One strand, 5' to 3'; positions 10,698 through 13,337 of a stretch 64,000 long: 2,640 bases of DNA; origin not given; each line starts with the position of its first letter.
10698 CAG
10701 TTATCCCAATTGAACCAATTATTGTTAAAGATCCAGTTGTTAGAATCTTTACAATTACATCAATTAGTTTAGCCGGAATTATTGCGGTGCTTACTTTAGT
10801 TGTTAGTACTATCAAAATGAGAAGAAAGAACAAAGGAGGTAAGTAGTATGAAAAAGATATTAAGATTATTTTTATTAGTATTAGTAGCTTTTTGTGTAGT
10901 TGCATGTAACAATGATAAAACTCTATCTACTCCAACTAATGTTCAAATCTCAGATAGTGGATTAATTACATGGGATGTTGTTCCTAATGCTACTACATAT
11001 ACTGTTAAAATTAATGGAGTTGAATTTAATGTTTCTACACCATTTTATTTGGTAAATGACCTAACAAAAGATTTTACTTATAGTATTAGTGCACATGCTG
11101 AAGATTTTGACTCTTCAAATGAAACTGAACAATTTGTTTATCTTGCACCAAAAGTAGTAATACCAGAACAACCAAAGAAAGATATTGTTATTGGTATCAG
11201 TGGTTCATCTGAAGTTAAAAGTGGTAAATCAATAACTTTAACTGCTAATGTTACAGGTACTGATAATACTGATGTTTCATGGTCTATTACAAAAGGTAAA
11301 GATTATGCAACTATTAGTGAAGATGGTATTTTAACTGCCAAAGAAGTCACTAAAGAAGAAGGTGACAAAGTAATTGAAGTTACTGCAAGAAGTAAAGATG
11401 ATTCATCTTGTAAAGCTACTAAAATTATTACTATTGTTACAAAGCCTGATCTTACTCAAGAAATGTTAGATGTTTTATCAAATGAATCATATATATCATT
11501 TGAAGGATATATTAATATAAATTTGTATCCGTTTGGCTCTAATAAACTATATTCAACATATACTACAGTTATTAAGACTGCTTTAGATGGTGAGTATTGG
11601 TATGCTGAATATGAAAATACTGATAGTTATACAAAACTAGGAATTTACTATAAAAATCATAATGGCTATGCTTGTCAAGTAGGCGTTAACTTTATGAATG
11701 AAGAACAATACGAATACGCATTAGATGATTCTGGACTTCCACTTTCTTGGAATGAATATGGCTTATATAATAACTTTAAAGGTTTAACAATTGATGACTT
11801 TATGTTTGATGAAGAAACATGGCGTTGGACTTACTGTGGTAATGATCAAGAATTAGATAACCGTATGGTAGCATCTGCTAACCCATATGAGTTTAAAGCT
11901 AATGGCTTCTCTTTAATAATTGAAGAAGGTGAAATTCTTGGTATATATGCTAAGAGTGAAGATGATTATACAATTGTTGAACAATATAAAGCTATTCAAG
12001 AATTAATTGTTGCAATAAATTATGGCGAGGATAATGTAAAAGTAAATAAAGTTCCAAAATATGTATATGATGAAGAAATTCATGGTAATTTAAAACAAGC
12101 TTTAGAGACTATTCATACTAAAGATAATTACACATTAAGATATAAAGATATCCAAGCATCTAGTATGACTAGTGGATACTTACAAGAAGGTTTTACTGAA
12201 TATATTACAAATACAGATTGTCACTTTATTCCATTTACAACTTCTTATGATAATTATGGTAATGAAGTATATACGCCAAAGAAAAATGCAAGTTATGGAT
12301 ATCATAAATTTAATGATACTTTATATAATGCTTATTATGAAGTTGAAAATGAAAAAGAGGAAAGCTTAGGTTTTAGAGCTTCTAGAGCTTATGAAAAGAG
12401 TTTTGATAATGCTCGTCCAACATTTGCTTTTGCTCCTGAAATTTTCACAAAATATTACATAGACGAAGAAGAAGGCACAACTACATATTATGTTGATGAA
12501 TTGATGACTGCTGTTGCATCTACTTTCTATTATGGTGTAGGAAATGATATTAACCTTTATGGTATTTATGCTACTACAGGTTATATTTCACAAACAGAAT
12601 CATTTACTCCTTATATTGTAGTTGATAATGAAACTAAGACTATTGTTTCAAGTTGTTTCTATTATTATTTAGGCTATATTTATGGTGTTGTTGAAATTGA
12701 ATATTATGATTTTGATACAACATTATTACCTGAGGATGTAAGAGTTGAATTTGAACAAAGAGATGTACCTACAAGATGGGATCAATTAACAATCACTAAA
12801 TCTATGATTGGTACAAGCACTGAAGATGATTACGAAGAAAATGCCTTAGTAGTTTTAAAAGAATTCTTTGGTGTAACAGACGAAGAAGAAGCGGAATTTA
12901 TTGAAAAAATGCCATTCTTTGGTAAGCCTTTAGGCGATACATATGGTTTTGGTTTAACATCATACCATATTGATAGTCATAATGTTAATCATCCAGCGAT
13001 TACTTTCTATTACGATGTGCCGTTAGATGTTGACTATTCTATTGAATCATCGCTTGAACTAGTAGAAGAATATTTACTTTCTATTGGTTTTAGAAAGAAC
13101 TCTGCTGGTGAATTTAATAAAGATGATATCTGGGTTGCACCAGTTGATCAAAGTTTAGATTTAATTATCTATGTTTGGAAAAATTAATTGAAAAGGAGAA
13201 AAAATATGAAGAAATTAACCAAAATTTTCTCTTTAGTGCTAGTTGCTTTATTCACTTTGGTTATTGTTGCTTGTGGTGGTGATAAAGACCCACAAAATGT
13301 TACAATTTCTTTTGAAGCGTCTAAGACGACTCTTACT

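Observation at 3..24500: About 24.5-kb co-directional unit: oppCDF, small membrane protein, S8 cell-envelope proteinase and four giant modular lipoproteins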

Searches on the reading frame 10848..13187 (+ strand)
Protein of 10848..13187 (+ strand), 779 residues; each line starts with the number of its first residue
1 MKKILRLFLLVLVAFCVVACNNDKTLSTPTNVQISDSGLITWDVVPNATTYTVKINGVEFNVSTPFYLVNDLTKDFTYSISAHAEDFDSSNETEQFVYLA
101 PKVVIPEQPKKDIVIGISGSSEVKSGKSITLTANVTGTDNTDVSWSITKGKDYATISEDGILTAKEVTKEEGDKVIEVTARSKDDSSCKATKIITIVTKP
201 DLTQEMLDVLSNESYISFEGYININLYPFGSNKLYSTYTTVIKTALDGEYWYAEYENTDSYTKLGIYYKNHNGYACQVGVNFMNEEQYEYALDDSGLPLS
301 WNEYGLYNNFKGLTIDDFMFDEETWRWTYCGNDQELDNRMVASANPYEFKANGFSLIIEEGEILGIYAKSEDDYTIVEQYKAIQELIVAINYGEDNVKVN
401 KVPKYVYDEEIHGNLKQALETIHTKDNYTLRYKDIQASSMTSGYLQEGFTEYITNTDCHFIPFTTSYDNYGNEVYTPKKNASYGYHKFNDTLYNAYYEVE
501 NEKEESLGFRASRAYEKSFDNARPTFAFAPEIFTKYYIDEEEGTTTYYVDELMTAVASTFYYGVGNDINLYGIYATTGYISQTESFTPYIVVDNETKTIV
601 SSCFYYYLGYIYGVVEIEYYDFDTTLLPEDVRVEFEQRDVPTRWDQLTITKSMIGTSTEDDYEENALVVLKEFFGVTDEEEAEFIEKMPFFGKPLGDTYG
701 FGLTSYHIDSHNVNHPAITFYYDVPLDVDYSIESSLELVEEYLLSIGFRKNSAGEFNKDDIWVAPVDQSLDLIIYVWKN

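Call 5: search_protein_families(library=pfam, proteins=[window:10848-13187:+], max_evalue=0.01)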
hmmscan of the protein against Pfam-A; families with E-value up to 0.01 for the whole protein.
window:10848-13187:+ (779 aa): 1 family
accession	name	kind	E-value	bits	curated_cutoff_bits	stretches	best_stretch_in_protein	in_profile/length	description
PF07679.22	I-set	-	0.0042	17.5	23.7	0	120-155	9-43/90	Immunoglobulin I-set domain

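Call 13: find_encoding_contigs(protein=window:10848-13187:+, flank=10000, max_places=6)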
Protein window:10848-13187:+ (779 aa): 15 contigs read that carry it; 6 places shown.
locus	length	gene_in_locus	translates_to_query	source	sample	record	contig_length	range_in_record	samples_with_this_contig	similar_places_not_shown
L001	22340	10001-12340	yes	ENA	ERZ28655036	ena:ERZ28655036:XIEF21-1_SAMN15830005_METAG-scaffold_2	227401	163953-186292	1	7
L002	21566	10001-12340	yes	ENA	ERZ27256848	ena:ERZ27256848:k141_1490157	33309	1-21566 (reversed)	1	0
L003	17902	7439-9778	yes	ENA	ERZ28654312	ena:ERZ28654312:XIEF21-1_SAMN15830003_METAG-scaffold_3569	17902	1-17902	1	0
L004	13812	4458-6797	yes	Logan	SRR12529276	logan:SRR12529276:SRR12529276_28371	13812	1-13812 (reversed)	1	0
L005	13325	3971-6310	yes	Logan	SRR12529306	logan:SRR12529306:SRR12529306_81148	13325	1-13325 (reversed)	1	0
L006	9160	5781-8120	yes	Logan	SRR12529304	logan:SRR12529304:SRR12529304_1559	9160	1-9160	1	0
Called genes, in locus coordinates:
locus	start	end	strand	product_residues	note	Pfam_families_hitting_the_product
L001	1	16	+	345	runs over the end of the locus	PF12911:OppC_N, PF00528:BPD_transp_1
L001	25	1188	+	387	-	PF00005:ABC_tran, PF08352:oligo_HPY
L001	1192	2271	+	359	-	PF00005:ABC_tran, PF13304:AAA_21 (faint), PF08352:oligo_HPY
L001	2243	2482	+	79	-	-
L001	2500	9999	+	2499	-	PF00082:Peptidase_S8, PF02225:PA, PF02368:Big_2 (faint), PF06280:fn3_5 (weak), PF13306:LRR_5, PF13855:LRR_8 (faint), PF12799:LRR_4 (faint), PF13306:LRR_5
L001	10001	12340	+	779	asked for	-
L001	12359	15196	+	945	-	PF13927:Ig_3 (faint)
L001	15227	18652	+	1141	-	PF07523:Big_3 (faint)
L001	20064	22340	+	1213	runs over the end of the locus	PF09479:Flg_new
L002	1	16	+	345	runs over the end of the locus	PF12911:OppC_N, PF00528:BPD_transp_1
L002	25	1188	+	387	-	PF00005:ABC_tran, PF08352:oligo_HPY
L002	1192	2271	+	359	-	PF00005:ABC_tran, PF13304:AAA_21 (faint), PF08352:oligo_HPY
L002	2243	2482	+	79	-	-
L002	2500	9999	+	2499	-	PF00082:Peptidase_S8, PF02225:PA, PF02368:Big_2 (faint), PF06280:fn3_5 (weak), PF13306:LRR_5, PF13855:LRR_8 (faint), PF12799:LRR_4 (faint), PF13306:LRR_5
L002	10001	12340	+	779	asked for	-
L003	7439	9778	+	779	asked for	-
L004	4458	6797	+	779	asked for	-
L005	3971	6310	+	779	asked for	-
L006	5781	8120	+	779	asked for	-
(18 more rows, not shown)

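Call 14: search_protein_families(library=ncbifam, proteins=[window:10848-13187:+], max_evalue=0.01)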
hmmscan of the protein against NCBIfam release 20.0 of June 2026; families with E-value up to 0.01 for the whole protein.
window:10848-13187:+ (779 aa): 1 family
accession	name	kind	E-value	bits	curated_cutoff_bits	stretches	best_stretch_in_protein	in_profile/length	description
NF050142.1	PG1828_fam_lipo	equivalog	0.0027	18.4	50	1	1-26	1-25/59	PG1828 family lipoprotein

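Call 15: search_solved_structures(query=window:10848-13187:+, max_evalue=1)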
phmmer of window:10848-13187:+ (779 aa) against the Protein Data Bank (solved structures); distinct sequences matched with E-value up to 1: 4.
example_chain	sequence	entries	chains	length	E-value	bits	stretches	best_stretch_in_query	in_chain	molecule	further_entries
3shs_A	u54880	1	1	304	0.0015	20.2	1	45-216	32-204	Hoc head outer capsid protein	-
6dlf_A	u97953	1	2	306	0.16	13.5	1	114-174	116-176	Neurotrimin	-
6u7n_A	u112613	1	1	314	0.17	13.5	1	114-174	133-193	Neurotrimin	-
1vim_A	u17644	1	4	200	0.73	11.3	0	97-177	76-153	Hypothetical protein AF1796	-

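Call 24: find_homologous_proteins(query=window:10848-13187:+, max_evalue=0.001)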
Query window:10848-13187:+ (779 aa): 213 proteins with E <= 0.001 among 8000 candidates; the best 120 are listed.
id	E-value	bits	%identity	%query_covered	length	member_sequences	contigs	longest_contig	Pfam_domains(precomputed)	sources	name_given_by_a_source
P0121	0.0e+0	1758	100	100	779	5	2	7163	-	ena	-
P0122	0.0e+0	1444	80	100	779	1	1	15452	-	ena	-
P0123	0.0e+0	1432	79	100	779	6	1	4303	PF02368.25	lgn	-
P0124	0.0e+0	1423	79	100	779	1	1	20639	-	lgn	-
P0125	0.0e+0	1336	75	100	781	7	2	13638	-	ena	-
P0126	0.0e+0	1326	75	100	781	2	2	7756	-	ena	-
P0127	0.0e+0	1322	74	100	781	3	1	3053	-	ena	-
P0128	0.0e+0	1317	73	100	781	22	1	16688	-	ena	-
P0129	0.0e+0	1293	72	100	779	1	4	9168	-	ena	-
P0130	0.0e+0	1256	72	100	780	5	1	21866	-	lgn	-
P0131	0.0e+0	1219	69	100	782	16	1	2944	PF02368.25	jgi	jgi:hypothetical protein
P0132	0.0e+0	1202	68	100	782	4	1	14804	-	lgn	-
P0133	0.0e+0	1192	68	100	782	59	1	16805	PF02368.25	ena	-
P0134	0.0e+0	1188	67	100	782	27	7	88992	-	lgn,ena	-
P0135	0.0e+0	1187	68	100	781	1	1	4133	-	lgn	-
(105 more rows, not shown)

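Call 27: find_related_loci(query=A2, collection=genome_contigs, flank=10000)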
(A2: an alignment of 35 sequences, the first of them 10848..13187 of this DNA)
Query A2 (779 aa) in genome_contigs; peptide patterns used: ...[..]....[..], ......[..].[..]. (x = any residue, [..] = any of these).
110 stretches matched a pattern; 105 encode a relative of the query (tblastn E <= 1e-3); the best 80 are kept; 80 distinct loci.
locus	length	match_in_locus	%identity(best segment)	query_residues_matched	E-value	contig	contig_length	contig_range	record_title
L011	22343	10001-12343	74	1-779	0e+0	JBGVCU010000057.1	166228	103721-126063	MAG: Bacilli bacterium isolate fecal_MAG_453 fecal_MAG_453_contig_0057, whole genome shotgun sequence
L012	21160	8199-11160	68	2-778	0e+0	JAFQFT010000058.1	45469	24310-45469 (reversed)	MAG: Bacilli bacterium isolate RGIG1779 Goat_Cecum-4__c731088, whole genome shotgun sequence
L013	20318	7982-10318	67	4-779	0e+0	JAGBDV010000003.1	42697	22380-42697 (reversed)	MAG: Bacilli bacterium isolate RGIG9028 Water_deer_Rectum-4__c11985, whole genome shotgun sequence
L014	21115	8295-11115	67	2-778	0e+0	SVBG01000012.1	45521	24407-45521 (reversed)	MAG: Erysipelotrichaceae bacterium isolate SIG222 NODE_3652_length_45521_cov_7.398577, whole genome shotgun sequence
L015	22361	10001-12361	61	1-779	0e+0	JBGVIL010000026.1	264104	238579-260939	MAG: Bacilli bacterium isolate fecal_MAG_320 fecal_MAG_320_contig_0027, whole genome shotgun sequence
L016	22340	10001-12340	63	1-778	0e+0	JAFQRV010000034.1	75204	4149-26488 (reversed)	MAG: Bacilli bacterium isolate RGIG2093 Goat_Colon-3__c454444, whole genome shotgun sequence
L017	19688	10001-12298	54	1-778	0e+0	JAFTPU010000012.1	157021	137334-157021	MAG: Clostridia bacterium isolate RGIG4039 Roe_deer_Cecum-5__c524033, whole genome shotgun sequence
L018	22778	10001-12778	55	2-778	0e+0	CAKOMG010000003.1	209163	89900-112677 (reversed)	MAG: uncultured Bacilli bacterium isolate REFINED_METABAT215_TOP10_CONTIGS_1500_ASSEMBLY_K77_MERGED__Hadza_MoBio_hadza-A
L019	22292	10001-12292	54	1-779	0e+0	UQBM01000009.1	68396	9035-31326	uncultured Mollicutes bacterium isolate UMGS116 genome assembly, contig: NODE_83_length_68396_cov_46.268975, whole genom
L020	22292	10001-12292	54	1-779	0e+0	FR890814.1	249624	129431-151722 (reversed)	Staphylococcus sp. CAG:324 genomic scaffold, scf28, whole genome shotgun sequence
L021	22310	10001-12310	51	1-778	0e+0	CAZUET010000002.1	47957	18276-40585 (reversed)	MAG TPA_asm: uncultured Christensenellaceae bacterium isolate SRP350583_co2_557 genome assembly, contig: NODE_895_length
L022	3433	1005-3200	52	24-778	0e+0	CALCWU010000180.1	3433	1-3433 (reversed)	MAG TPA_asm: uncultured Mollicutes bacterium isolate SRR1747056_bin.77_CONCOCT_v1.1_MAG genome assembly, contig: ERZ8082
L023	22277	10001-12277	52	4-779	0e+0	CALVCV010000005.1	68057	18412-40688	MAG: uncultured Bacilli bacterium isolate BRZ_BF__bin145 genome assembly, contig: BRZ_BF__NODE_549_length_68057_cov_11.3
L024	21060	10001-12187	52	26-778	0e+0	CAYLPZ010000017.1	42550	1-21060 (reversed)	MAG TPA_asm: uncultured Coprobacillus sp. isolate binchicken_co370_253 genome assembly, contig: NODE_1097_length_42550_c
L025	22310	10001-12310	49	4-779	0e+0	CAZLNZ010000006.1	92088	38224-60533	MAG TPA_asm: uncultured Christensenellaceae bacterium isolate SRP225648_co1_198 genome assembly, contig: NODE_309_length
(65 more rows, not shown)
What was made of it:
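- A scan of 185,579 species genomes with the G2 alignment found 105 loci (call 27).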

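Call 97: search_protein_representatives(alignment_id=A2)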
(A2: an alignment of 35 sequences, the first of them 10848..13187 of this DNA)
Query: 35 sequences, 766 profile positions. Proteins with E-value up to 0.001 (for the whole library): 6667; up to 1e-10: 2007; up to 1e-30: 250. The best 150 are listed.
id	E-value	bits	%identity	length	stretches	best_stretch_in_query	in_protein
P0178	0.0e+00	1177.1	-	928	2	26-765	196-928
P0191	0.0e+00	1163.5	-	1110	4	25-765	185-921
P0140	0.0e+00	1152.5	-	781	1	1-766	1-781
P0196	0.0e+00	1118.0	-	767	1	1-765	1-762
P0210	0.0e+00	1061.4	-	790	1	1-765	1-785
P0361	2.6e-298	1008.4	-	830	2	105-765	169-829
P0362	6.1e-287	970.8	-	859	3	3-671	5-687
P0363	3.6e-285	964.9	-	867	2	27-765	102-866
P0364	1.4e-277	939.9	-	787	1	1-765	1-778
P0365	6.1e-277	937.7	-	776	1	3-765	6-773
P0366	1.6e-273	926.4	-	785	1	1-765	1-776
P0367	1.9e-272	922.8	-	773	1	1-765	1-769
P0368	6.2e-270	914.5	-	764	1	2-765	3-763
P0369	7.8e-266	901.0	-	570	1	205-765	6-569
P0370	2.3e-265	899.4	-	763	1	1-765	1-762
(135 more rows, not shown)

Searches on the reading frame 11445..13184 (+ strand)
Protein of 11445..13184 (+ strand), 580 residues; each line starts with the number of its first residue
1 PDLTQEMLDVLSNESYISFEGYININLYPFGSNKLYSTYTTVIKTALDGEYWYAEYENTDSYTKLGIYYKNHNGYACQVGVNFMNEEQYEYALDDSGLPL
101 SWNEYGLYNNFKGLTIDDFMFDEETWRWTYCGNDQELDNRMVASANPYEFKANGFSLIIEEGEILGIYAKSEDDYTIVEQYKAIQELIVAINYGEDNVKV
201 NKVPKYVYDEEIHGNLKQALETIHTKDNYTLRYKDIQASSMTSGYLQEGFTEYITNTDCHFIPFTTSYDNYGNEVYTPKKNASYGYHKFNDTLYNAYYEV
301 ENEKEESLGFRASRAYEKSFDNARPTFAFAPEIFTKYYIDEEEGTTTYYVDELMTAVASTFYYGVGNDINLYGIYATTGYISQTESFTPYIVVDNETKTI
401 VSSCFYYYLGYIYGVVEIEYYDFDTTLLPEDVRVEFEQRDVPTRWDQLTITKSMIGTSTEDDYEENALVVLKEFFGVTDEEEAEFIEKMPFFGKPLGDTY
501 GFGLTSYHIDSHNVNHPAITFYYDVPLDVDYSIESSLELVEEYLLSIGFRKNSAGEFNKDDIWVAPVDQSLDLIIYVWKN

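Call 70: search_protein_families(library=pfam, proteins=[window:11445-13184:+], max_evalue=1)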
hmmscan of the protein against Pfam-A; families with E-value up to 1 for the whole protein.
window:11445-13184:+ (580 aa): 1 family
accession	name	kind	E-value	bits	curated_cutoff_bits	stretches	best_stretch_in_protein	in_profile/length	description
PF20391.3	DUF6686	-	0.71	10.3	23.9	0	38-73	43-77/117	Family of unknown function (DUF6686)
